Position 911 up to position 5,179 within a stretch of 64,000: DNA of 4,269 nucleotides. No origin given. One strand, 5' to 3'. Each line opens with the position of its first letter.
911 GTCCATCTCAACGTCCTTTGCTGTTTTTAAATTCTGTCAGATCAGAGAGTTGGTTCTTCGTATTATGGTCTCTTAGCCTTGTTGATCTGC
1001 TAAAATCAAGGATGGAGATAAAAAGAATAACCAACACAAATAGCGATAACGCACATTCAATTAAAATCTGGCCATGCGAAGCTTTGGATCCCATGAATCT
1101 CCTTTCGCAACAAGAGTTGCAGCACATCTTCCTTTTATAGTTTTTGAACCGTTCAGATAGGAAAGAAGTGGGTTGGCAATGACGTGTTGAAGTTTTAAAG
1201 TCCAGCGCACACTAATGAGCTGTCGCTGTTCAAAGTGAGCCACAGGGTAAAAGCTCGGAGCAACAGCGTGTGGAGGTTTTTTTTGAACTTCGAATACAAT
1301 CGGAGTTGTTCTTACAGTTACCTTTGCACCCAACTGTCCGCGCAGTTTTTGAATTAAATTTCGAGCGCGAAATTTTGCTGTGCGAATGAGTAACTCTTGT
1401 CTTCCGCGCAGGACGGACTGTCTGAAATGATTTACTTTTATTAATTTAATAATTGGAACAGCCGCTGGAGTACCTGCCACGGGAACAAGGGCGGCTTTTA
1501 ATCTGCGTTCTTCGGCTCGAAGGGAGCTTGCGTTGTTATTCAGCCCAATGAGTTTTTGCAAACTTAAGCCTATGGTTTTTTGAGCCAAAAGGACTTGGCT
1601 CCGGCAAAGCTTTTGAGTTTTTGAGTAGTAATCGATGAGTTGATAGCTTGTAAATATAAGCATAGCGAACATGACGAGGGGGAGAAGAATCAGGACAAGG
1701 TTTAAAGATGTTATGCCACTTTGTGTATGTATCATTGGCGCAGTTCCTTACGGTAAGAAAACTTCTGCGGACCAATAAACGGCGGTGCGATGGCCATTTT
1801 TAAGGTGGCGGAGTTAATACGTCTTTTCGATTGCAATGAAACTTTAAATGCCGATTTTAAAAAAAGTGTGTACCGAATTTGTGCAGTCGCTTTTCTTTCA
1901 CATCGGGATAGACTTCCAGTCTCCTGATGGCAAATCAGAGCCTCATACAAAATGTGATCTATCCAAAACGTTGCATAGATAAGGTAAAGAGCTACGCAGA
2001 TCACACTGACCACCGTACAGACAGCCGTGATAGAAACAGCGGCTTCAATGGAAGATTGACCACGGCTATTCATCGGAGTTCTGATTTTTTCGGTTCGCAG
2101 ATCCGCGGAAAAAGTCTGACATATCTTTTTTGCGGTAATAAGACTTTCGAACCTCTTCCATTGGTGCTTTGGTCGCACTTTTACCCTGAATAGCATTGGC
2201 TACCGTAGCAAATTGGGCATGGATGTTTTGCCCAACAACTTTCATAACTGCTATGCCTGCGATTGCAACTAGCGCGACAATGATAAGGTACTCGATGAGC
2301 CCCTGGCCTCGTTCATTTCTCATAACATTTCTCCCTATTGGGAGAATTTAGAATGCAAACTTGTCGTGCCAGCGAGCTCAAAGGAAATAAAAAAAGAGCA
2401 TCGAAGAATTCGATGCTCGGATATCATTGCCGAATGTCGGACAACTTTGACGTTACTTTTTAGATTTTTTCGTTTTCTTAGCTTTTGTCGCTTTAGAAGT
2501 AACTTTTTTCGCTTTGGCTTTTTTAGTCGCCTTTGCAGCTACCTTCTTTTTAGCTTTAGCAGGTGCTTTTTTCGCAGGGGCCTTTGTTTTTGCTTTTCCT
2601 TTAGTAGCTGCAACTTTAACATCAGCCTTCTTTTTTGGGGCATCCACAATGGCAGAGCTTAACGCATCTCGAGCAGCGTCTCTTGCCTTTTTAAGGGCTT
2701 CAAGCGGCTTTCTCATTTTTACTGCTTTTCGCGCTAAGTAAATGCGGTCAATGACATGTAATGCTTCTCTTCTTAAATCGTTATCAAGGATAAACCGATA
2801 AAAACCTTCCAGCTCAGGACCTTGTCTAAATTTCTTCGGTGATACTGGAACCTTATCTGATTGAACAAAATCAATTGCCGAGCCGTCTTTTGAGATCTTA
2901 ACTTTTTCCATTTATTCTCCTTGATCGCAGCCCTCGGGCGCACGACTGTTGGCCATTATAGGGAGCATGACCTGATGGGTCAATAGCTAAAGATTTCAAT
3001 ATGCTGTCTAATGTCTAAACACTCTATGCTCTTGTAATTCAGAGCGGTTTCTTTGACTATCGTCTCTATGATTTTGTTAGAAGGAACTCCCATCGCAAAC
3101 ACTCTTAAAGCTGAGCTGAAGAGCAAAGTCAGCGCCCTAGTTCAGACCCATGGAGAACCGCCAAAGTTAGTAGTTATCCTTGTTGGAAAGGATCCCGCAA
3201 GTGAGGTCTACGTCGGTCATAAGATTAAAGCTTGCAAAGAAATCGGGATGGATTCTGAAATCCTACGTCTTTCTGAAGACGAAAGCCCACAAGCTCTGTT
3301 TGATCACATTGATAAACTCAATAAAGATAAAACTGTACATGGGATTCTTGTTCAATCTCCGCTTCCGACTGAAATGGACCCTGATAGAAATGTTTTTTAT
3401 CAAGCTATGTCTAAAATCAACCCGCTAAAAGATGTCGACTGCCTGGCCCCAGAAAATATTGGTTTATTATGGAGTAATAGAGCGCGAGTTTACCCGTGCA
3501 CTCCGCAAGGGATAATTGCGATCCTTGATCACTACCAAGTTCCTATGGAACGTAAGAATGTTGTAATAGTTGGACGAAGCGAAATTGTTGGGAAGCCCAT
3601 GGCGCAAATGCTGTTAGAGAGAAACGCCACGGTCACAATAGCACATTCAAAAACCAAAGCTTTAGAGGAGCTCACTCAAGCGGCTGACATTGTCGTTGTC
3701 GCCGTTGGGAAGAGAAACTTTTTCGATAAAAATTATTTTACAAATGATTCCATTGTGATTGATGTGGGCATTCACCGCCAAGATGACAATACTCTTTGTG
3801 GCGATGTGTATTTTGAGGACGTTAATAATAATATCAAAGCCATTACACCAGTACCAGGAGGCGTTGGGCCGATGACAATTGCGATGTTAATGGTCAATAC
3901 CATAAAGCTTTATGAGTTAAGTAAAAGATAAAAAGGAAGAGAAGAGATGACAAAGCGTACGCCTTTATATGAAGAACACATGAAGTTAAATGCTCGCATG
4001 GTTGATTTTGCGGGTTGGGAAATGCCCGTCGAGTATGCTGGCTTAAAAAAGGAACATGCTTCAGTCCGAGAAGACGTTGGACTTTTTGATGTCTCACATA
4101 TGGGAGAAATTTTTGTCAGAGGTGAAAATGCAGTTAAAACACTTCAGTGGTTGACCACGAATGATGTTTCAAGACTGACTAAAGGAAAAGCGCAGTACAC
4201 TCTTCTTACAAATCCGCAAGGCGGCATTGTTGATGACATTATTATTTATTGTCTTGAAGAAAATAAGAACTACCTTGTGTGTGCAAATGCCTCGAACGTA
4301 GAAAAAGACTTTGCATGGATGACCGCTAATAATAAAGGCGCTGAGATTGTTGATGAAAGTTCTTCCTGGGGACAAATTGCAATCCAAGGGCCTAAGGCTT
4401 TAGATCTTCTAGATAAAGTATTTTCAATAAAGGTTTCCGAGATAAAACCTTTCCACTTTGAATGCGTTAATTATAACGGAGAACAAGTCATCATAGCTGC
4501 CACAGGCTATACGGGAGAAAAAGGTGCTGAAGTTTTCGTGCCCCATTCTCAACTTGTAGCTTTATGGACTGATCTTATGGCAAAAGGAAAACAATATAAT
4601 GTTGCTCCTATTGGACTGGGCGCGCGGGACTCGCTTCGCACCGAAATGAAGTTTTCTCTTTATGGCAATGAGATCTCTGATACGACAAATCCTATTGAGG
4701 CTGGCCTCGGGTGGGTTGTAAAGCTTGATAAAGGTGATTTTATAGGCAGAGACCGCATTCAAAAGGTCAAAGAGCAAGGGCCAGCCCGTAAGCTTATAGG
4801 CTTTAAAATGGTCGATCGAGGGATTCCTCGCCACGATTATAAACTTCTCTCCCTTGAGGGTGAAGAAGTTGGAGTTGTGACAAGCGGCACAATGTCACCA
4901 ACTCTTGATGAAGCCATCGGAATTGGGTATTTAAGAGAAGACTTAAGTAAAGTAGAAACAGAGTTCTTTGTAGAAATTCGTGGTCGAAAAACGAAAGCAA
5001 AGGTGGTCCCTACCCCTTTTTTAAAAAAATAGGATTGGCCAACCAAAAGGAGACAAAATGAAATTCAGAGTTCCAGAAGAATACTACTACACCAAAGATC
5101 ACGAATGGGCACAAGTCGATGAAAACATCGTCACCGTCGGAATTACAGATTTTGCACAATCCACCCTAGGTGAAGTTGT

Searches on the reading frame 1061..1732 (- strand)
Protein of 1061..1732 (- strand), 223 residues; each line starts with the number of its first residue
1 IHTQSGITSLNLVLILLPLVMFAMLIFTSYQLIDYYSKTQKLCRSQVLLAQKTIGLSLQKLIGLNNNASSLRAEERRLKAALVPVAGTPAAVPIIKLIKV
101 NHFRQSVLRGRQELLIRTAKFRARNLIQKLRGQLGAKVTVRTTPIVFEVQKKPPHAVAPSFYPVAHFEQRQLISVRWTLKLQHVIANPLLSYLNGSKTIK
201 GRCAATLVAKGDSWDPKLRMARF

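Call 61: search_protein_families(library=pfam, proteins=[window:1061-1732:-], max_evalue=0.001)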
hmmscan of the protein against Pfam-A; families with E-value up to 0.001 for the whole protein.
window:1061-1732:- (223 aa): 0 families

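Call 83: search_protein_families(library=pfam, proteins=[window:1061-1732:-], max_evalue=1)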
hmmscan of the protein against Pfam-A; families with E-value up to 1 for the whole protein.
window:1061-1732:- (223 aa): 0 families

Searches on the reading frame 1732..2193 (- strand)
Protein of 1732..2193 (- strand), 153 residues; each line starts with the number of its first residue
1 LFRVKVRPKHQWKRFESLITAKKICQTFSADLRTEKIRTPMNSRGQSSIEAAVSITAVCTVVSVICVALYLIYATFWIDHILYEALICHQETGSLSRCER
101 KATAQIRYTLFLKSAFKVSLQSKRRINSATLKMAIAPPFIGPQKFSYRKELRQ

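Call 61: search_protein_families(library=pfam, proteins=[window:1732-2193:-], max_evalue=0.001)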
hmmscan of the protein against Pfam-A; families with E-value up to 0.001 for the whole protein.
window:1732-2193:- (153 aa): 0 families

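Call 83: search_protein_families(library=pfam, proteins=[window:1732-2193:-], max_evalue=1)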
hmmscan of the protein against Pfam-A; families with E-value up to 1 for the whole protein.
window:1732-2193:- (153 aa): 1 family
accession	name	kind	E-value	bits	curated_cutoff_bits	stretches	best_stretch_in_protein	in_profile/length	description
PF01708.21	Gemini_mov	-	0.2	11.9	25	1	51-82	35-64/92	Geminivirus putative movement protein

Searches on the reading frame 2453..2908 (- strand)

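Call 61: search_protein_families(library=pfam, proteins=[window:2453-2908:-], max_evalue=0.001)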
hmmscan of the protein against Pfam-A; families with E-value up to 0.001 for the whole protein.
window:2453-2908:- (151 aa): 0 families

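Call 83: search_protein_families(library=pfam, proteins=[window:2453-2908:-], max_evalue=1)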
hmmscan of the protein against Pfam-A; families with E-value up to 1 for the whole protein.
window:2453-2908:- (151 aa): 1 family
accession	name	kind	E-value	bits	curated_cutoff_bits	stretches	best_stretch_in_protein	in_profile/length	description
PF13300.11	DUF4078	-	0.14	12.8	25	1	35-82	33-78/86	Domain of unknown function (DUF4078)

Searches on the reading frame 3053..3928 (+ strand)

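Call 61: search_protein_families(library=pfam, proteins=[window:3053-3928:+], max_evalue=0.001)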
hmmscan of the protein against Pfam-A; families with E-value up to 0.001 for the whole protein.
window:3053-3928:+ (292 aa): 2 families
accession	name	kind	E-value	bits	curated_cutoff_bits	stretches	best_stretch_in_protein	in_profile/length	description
PF02882.25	THF_DHG_CYH_C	-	1.4e-63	213.4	27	1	133-288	2-157/160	Tetrahydrofolate dehydrogenase/cyclohydrolase, NAD(P)-binding domain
PF00763.28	THF_DHG_CYH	-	5.7e-35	120.5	32.8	1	9-129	1-115/115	Tetrahydrofolate dehydrogenase/cyclohydrolase, catalytic domain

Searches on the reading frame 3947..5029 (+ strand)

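Call 61: search_protein_families(library=pfam, proteins=[window:3947-5029:+], max_evalue=0.001)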
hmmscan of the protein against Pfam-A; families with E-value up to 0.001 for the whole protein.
window:3947-5029:+ (361 aa): 2 families
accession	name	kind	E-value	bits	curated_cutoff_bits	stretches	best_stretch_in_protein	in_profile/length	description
PF01571.26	GCV_T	-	4.7e-93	311.6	25.6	1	7-257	1-255/255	Aminomethyltransferase folate-binding domain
PF08669.17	GCV_T_C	-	2.4e-23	82.3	25.9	1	281-360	1-80/80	Glycine cleavage T-protein C-terminal barrel domain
